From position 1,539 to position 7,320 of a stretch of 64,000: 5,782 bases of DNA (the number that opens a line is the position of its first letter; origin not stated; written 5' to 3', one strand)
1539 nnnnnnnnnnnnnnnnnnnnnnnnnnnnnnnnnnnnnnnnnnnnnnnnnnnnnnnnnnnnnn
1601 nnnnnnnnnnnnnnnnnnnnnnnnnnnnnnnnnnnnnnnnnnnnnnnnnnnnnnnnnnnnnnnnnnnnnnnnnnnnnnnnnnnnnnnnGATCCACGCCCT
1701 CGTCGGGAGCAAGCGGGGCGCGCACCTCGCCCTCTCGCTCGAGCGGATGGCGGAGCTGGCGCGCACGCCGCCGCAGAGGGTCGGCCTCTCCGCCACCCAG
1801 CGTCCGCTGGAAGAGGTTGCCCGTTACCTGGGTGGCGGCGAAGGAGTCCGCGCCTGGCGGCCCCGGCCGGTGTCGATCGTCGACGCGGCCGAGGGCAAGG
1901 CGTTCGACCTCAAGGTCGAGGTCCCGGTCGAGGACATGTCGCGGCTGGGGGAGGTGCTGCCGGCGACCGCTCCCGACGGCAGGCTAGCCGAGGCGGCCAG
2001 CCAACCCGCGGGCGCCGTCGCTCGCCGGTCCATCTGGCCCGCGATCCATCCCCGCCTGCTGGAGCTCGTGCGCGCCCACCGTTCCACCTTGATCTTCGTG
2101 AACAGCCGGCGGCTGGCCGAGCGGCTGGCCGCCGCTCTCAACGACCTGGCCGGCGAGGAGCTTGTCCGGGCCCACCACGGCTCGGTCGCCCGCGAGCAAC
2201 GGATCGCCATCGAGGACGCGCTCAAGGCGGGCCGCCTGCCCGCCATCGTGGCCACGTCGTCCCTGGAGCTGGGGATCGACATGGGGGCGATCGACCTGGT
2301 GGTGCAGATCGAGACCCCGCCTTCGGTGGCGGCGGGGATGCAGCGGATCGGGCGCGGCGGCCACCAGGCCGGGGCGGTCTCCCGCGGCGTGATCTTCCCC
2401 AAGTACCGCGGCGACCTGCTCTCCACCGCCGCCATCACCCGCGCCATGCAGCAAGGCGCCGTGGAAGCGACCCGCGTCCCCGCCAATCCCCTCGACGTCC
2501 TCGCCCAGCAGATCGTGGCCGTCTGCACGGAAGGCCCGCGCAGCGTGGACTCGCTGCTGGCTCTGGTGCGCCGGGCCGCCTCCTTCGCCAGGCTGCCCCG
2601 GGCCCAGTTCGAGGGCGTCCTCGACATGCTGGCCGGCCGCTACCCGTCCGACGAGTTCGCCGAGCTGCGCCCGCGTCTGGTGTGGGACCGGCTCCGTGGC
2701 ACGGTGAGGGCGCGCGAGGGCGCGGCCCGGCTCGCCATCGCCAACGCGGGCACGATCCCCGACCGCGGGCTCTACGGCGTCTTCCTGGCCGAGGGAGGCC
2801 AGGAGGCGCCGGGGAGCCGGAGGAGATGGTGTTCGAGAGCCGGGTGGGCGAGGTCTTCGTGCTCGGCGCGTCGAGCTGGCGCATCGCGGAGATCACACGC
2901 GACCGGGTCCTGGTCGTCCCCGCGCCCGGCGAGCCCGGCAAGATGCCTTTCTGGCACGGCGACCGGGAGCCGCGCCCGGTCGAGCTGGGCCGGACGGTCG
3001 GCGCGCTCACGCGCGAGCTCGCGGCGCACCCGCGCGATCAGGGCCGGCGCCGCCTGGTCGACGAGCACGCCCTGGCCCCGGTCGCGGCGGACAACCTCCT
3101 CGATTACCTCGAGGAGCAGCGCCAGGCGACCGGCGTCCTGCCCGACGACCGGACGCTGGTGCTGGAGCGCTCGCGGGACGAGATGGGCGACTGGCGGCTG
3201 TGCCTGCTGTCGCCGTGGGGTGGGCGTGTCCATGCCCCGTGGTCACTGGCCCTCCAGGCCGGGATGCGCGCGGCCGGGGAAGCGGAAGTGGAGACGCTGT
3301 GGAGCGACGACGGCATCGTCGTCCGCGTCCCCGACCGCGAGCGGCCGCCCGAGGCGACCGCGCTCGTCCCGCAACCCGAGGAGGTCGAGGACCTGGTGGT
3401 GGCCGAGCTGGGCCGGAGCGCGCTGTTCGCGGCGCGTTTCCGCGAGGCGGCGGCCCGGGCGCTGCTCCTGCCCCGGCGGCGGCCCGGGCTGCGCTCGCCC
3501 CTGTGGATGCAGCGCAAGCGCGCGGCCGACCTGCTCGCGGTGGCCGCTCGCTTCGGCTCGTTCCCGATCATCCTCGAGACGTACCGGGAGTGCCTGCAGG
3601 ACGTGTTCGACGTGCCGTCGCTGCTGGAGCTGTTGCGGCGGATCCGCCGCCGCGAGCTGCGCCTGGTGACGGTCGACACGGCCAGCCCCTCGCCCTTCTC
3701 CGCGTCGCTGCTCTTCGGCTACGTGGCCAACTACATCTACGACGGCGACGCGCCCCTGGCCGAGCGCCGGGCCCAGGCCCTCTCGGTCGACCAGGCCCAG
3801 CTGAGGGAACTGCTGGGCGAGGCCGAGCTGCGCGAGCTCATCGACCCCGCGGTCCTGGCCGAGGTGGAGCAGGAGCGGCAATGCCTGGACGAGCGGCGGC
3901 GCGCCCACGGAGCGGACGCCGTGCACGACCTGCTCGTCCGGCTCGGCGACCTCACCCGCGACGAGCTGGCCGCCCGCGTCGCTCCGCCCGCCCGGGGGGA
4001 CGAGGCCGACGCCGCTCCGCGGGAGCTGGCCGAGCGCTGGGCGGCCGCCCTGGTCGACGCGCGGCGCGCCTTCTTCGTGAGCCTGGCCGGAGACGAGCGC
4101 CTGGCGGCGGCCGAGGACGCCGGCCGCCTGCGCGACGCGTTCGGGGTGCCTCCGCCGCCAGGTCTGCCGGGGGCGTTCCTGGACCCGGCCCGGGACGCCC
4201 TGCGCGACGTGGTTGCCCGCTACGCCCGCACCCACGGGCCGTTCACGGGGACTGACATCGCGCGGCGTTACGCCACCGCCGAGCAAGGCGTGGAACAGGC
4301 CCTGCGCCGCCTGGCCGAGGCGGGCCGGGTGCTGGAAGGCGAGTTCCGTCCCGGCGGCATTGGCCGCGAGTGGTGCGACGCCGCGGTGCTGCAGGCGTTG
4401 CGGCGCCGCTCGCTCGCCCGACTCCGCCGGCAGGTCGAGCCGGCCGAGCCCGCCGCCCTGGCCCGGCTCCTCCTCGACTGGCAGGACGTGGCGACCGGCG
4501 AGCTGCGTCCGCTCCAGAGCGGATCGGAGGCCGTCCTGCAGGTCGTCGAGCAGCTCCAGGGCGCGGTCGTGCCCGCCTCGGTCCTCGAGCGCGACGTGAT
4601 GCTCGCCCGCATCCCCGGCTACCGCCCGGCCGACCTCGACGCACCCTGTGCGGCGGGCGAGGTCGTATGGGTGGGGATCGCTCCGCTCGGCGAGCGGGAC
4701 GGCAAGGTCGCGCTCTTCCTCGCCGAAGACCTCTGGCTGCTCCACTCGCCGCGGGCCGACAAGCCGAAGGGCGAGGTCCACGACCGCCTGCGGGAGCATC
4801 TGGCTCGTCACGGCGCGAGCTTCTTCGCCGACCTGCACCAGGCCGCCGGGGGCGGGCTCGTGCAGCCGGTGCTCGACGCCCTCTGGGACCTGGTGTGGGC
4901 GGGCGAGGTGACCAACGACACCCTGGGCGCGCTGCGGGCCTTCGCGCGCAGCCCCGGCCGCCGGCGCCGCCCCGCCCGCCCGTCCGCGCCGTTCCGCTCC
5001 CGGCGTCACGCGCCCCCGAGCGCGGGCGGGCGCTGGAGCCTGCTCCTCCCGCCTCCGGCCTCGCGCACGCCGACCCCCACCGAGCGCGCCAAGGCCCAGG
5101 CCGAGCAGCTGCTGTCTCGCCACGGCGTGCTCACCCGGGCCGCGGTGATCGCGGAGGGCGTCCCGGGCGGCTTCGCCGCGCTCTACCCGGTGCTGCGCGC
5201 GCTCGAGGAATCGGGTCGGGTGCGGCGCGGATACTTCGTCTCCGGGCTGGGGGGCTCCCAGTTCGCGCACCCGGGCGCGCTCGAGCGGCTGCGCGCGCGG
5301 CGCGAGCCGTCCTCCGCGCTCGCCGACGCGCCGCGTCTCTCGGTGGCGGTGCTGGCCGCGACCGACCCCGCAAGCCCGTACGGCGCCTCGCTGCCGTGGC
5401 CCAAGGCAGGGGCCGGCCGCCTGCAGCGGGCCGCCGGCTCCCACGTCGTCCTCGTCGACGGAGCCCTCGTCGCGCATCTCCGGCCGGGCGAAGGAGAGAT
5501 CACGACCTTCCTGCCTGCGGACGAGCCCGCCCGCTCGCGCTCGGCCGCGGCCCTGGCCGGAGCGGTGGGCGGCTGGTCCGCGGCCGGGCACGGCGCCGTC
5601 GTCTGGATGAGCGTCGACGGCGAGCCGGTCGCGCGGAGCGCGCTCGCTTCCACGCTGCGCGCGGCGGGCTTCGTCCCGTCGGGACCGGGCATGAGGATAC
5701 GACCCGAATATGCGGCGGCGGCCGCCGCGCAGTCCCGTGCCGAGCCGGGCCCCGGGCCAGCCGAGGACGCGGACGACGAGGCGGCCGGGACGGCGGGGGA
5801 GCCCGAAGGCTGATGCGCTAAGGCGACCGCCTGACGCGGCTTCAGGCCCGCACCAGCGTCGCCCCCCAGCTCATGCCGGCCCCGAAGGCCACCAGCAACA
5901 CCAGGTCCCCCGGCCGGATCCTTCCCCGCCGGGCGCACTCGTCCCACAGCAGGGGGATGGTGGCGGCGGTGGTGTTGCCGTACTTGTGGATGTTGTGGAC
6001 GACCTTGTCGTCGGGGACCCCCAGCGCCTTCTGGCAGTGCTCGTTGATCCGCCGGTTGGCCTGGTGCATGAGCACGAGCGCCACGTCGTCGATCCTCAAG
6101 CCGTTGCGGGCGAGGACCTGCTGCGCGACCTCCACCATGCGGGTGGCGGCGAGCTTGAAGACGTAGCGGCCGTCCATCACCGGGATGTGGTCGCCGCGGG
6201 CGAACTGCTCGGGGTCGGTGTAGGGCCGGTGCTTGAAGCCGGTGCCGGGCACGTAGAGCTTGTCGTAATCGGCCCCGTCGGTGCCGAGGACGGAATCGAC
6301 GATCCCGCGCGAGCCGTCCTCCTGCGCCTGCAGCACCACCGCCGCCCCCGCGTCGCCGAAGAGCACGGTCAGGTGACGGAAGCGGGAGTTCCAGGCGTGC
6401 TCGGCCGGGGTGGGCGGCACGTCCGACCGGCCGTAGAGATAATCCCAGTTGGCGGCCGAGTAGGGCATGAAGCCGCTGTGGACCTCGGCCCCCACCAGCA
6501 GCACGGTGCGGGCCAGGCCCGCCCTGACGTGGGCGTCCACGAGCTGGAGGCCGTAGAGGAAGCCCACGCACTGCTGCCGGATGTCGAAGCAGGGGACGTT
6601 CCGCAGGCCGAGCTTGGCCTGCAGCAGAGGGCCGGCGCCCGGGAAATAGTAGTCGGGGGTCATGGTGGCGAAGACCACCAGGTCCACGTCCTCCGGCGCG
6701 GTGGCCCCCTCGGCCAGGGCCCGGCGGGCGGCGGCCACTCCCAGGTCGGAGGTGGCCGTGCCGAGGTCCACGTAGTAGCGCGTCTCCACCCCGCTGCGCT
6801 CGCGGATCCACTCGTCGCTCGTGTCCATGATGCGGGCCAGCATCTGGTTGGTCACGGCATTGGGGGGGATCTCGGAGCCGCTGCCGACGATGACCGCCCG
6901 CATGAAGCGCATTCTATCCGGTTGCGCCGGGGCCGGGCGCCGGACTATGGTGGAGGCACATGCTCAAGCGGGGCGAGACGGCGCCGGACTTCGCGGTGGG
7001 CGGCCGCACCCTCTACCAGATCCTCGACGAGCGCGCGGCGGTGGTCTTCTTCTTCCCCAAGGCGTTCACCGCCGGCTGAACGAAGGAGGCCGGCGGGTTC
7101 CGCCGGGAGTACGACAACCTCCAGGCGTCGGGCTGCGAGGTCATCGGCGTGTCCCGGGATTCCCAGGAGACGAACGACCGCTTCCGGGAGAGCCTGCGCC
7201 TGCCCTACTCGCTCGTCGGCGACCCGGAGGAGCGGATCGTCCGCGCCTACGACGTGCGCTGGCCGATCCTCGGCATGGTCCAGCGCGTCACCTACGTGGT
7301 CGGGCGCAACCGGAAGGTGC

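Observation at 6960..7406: Peroxiredoxin gene with in-frame UGA at the peroxidatic cysteine: candidate selenoprotein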

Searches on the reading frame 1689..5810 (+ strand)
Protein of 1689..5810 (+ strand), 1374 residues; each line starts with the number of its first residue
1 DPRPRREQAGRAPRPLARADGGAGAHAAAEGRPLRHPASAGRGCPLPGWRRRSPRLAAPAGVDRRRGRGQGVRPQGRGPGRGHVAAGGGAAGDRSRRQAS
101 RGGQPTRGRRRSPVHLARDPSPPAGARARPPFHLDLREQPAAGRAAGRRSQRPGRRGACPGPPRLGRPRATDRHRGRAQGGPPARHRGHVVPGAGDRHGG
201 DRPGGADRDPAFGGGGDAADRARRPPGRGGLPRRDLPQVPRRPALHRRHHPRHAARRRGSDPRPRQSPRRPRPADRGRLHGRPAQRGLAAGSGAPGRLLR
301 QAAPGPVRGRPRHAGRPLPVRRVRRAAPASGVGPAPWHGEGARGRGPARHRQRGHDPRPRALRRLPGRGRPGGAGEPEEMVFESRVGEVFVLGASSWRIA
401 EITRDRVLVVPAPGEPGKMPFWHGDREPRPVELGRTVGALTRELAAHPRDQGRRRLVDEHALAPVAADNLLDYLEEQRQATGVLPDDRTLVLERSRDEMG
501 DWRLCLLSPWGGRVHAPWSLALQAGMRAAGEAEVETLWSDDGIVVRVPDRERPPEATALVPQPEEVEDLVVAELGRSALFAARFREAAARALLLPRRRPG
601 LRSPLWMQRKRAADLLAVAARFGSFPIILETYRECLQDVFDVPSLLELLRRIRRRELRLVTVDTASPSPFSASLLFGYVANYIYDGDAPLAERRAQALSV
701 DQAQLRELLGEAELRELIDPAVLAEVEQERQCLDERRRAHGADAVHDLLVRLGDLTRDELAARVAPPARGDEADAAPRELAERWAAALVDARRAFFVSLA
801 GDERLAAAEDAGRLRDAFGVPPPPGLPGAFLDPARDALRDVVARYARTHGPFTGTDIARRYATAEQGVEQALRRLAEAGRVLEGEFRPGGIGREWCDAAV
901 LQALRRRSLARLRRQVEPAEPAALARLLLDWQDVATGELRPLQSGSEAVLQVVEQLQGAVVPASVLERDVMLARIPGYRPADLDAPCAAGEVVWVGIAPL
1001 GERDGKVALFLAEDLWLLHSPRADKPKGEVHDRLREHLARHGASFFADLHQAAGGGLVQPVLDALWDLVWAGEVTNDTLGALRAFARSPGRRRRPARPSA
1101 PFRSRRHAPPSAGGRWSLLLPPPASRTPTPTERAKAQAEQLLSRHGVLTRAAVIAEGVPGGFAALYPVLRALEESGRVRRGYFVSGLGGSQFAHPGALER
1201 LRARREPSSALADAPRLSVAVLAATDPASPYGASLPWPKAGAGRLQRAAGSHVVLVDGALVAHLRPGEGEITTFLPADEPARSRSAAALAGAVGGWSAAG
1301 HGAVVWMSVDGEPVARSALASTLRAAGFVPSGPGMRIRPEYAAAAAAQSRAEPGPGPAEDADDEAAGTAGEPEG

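Call 20: search_protein_families(library=pfam, proteins=[window:1689-5810:+], max_evalue=0.001)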
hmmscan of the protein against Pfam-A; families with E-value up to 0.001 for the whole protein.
window:1689-5810:+ (1374 aa): 5 families
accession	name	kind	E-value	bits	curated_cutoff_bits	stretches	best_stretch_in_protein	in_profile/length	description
PF08494.16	DEAD_assoc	-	1.3e-56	191.9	23.5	1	484-671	1-191/191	DEAD/H associated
PF23234.1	WH4_Lhr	-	4.8e-33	113.1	27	1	1128-1208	2-82/87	Large helicase-related protein, winged-helix domain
PF23235.1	WH3_Lhr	-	1.8e-15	57.5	27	1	922-1013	4-91/95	Large helicase-related protein, winged-helix domain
PF23236.1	WH2_Lhr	-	2e-13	51.3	27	1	716-833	1-105/105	Large helicase-related protein, winged-helix domain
PF19306.5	WH_Lhr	-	1.2e-08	35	27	1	378-419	127-168/168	Large helicase-related protein, winged helix domain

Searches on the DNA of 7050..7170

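Call 47: search_rna_families(source=window, start=7050, end=7170, threshold=evalue, max_evalue=10, show_alignments=2)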
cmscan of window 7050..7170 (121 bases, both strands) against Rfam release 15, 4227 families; matches with E-value up to 10: 1.
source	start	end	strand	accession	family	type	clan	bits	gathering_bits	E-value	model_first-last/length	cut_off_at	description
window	7068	7111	+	RF02803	PyrR205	Gene; snRNA; snoRNA; HACA-box;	-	9.6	35.6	9.6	1-61/61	no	Pyrobaculum sRNA 205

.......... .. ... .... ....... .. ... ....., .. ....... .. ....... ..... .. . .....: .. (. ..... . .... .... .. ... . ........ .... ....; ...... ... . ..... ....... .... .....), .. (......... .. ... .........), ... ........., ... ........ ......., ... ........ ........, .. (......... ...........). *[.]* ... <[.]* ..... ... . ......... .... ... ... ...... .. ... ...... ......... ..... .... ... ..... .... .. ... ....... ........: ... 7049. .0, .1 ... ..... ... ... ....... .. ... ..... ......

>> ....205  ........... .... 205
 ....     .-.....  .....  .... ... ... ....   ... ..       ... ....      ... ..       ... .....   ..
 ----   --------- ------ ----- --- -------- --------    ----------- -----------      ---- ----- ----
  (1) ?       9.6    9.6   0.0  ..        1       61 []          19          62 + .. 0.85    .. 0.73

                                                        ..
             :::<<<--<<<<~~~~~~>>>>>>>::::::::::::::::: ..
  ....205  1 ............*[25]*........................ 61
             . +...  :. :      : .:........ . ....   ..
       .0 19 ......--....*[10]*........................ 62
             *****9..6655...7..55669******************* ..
